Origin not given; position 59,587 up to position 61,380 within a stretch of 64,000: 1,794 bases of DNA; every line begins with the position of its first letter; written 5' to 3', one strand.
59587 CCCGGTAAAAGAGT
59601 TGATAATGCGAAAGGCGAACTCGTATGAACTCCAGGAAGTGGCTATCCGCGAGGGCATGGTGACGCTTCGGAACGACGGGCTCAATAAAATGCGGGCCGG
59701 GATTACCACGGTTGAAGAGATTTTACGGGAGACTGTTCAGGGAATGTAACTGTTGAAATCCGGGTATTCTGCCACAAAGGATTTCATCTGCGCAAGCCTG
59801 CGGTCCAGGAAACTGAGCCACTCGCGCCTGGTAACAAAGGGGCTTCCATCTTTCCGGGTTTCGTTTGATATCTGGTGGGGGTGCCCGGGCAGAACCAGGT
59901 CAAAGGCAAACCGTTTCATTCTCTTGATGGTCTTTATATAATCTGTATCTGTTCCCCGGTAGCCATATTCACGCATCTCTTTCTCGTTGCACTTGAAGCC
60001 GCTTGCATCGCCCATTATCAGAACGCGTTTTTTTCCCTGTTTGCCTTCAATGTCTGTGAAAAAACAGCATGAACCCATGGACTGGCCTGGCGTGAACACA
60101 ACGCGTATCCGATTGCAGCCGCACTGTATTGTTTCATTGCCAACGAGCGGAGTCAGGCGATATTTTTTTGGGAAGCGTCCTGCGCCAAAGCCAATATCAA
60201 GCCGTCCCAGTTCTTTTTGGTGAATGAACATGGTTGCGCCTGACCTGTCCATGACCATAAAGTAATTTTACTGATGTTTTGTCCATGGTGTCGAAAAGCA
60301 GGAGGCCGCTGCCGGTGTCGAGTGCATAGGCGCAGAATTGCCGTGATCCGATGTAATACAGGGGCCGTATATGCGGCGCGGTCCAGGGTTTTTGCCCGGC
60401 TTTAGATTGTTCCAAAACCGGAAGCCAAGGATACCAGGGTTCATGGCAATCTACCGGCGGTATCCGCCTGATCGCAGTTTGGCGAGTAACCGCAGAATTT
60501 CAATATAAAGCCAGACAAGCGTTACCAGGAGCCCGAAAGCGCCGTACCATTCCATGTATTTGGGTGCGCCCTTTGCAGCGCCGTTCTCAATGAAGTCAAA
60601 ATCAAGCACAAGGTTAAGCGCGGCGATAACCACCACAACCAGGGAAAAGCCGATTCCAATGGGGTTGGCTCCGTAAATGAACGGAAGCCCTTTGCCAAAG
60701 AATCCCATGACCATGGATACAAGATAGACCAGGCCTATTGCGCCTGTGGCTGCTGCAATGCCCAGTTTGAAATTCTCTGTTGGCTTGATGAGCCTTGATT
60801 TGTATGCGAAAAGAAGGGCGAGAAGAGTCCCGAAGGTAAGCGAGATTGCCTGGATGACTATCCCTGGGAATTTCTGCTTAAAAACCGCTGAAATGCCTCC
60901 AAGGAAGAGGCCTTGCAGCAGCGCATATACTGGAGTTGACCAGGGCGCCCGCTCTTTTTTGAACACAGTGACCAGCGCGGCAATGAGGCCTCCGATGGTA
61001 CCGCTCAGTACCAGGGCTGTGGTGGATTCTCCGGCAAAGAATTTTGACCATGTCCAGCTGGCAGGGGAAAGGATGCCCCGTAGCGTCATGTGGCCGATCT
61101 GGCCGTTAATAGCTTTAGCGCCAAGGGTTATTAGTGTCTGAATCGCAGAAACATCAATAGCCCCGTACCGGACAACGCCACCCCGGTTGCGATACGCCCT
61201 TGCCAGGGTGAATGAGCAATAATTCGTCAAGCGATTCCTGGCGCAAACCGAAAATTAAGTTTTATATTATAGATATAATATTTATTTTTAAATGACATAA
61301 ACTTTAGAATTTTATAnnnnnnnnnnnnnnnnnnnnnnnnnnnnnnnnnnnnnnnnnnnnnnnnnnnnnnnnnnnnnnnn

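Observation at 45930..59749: Near-complete type II secretion locus with gspE displaced by a low-GC cargo-like insert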

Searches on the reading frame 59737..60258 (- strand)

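Call 4: search_protein_families(library=pfam, proteins=[window:59737-60258:-], max_evalue=0.1)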
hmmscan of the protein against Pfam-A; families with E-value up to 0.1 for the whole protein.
window:59737-60258:- (173 aa): 1 family
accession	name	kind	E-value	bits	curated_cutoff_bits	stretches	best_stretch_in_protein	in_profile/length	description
PF00753.33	Lactamase_B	-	0.025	14.9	22.7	1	73-126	138-196/196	Metallo-beta-lactamase superfamily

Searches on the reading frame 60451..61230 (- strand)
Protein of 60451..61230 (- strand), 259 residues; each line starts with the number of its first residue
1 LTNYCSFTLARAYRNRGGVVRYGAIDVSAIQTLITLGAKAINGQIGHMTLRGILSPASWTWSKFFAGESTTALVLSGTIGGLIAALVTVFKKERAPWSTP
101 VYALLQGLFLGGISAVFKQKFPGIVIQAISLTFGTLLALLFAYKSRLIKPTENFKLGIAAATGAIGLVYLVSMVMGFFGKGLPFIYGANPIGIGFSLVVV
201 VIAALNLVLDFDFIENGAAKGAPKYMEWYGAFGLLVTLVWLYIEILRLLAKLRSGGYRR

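Call 4: search_protein_families(library=pfam, proteins=[window:60451-61230:-], max_evalue=0.1)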
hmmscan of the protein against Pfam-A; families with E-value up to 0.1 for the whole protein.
window:60451-61230:- (259 aa): 1 family
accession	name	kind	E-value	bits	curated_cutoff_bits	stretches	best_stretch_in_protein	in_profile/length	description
PF12811.12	BaxI_1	-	1e-68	231.9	26.2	1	54-253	38-232/233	Bax inhibitor 1 like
